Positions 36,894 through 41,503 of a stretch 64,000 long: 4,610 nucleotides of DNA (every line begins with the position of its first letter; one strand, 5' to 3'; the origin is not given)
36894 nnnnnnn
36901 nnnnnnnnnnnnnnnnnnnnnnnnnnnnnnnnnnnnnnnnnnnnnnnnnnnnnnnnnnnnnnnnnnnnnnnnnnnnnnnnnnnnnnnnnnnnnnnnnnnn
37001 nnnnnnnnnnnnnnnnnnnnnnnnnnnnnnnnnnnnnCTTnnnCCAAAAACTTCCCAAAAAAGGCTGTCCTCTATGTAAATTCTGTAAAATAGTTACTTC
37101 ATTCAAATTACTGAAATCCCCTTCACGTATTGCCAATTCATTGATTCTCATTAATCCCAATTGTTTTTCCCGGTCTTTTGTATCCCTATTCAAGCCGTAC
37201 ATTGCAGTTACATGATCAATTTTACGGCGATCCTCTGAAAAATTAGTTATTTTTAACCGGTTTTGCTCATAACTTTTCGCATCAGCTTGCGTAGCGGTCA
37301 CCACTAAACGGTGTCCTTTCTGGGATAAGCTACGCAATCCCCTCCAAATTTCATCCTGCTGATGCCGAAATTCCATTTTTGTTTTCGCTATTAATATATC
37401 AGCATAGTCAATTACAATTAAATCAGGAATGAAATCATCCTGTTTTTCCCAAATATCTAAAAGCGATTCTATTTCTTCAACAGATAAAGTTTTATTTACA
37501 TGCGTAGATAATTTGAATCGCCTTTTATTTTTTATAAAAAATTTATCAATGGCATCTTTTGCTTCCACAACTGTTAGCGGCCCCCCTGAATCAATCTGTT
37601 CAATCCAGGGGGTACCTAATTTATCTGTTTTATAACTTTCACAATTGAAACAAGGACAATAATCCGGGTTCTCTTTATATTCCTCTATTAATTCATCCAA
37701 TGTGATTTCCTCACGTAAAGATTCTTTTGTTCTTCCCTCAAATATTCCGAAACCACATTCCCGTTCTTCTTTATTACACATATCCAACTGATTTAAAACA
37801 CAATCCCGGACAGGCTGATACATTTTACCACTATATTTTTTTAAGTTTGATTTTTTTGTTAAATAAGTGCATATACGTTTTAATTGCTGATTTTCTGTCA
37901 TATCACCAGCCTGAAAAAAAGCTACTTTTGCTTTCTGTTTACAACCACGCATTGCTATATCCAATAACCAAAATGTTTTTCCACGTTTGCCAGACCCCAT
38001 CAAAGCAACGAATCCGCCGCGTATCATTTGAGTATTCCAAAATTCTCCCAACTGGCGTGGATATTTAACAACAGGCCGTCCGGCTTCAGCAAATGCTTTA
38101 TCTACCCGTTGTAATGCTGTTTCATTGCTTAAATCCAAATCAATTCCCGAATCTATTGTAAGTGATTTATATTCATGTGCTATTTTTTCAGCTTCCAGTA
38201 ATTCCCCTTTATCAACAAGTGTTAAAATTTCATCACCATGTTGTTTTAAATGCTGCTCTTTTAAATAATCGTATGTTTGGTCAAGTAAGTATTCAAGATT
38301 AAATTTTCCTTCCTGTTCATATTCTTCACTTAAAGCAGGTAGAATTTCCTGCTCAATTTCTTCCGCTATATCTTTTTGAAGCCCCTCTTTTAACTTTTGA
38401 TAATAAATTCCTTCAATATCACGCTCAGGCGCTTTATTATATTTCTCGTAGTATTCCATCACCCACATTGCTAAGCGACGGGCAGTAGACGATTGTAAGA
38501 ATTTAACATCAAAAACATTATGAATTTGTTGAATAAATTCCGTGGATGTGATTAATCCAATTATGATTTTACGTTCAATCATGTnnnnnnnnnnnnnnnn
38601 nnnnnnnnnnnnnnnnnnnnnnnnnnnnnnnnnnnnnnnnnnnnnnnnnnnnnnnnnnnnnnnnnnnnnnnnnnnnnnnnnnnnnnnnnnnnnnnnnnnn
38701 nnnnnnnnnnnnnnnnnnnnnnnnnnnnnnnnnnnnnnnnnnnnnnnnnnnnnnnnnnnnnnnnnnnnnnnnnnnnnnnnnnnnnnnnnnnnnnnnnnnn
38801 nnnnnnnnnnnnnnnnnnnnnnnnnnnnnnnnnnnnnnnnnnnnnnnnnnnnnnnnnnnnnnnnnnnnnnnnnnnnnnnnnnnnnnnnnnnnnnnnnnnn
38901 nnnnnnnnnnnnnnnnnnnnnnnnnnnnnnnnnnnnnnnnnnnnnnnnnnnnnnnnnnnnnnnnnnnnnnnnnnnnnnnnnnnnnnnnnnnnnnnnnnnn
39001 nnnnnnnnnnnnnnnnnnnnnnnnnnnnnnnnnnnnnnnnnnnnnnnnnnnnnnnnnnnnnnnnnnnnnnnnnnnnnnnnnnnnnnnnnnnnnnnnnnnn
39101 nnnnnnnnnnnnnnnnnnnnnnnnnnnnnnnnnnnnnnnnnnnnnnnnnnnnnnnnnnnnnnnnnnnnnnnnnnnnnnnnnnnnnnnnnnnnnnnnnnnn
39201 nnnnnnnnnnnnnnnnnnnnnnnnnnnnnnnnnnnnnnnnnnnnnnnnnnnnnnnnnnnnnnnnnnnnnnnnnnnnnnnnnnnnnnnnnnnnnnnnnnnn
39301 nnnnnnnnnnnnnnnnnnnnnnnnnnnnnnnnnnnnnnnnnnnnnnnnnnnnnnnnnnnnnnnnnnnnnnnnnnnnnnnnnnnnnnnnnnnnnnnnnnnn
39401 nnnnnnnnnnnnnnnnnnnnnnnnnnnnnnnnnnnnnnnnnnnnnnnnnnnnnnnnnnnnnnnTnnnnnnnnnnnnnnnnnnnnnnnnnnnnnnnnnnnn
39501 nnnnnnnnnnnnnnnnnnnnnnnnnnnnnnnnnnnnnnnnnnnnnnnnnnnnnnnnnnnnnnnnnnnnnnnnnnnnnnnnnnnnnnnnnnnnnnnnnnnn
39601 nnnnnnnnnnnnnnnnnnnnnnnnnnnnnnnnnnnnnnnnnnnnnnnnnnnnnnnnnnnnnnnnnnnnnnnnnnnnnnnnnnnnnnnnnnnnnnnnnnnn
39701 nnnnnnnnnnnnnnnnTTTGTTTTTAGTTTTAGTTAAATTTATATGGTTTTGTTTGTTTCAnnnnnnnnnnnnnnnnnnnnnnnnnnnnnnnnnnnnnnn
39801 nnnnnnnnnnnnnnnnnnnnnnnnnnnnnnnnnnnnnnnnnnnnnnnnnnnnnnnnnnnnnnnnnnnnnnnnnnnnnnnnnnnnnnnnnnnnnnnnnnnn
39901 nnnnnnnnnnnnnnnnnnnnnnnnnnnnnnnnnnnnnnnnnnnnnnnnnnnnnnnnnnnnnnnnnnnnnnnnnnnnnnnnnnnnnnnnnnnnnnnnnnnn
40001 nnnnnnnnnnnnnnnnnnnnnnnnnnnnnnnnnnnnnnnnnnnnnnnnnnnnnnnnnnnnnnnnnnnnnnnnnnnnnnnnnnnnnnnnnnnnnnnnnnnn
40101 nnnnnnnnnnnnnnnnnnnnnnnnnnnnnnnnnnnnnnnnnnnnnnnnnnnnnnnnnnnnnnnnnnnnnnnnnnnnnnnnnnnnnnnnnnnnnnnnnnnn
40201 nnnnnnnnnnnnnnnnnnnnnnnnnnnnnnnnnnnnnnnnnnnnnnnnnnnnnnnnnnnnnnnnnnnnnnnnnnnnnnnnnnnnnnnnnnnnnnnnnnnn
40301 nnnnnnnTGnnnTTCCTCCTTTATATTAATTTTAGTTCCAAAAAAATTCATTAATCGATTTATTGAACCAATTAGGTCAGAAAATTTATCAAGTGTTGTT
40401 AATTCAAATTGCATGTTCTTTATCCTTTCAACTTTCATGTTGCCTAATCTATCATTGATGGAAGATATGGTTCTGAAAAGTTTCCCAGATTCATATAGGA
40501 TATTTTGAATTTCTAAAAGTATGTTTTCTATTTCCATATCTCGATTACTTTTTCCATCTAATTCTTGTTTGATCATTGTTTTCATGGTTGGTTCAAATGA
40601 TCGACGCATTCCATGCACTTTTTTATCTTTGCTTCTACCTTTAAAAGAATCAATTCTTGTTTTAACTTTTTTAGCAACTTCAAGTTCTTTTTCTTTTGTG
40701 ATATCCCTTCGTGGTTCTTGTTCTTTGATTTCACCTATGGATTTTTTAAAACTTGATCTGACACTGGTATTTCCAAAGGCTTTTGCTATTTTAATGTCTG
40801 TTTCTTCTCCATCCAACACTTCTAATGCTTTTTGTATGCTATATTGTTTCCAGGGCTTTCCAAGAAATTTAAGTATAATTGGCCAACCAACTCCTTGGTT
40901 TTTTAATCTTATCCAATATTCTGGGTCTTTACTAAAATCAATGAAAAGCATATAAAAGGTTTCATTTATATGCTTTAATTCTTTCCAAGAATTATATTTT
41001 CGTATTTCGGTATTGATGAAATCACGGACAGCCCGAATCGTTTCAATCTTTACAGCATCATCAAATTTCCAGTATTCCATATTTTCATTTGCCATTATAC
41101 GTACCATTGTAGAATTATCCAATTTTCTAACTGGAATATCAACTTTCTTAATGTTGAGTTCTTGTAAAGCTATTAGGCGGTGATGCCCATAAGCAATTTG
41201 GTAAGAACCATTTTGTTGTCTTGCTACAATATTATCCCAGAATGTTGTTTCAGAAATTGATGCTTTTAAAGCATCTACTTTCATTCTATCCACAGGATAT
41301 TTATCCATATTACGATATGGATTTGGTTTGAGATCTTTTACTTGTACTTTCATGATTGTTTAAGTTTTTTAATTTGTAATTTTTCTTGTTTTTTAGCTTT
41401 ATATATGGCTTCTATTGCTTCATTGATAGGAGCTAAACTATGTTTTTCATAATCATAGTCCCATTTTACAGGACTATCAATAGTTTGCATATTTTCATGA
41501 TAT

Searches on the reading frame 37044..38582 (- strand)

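Call 58: search_protein_families(library=pfam, proteins=[window:37044-38582:-], max_evalue=0.001)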
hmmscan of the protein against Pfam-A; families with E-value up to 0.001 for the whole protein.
window:37044-38582:- (513 aa): 1 family
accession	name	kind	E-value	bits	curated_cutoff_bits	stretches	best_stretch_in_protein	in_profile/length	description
PF03796.21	DnaB_C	-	4.1e-05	23.5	27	0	353-434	99-179/255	DnaB-like helicase C terminal domain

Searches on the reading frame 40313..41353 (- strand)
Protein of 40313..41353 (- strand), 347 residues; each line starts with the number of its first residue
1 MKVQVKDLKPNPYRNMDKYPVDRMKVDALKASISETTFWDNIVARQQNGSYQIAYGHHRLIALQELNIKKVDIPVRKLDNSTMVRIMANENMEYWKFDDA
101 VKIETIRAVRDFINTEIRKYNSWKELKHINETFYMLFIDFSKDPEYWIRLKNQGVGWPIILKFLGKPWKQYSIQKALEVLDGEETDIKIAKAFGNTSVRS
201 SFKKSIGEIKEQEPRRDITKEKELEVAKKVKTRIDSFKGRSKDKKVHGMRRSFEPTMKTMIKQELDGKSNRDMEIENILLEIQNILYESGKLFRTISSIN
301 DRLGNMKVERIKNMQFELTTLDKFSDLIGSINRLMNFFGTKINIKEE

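Call 58: search_protein_families(library=pfam, proteins=[window:40313-41353:-], max_evalue=0.001)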
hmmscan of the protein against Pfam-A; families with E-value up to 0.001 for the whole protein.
window:40313-41353:- (347 aa): 1 family
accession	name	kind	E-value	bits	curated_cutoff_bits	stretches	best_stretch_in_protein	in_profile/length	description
PF02195.25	ParB_N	-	2.6e-08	34.2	26.3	1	2-92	5-94/95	ParB N-terminal domain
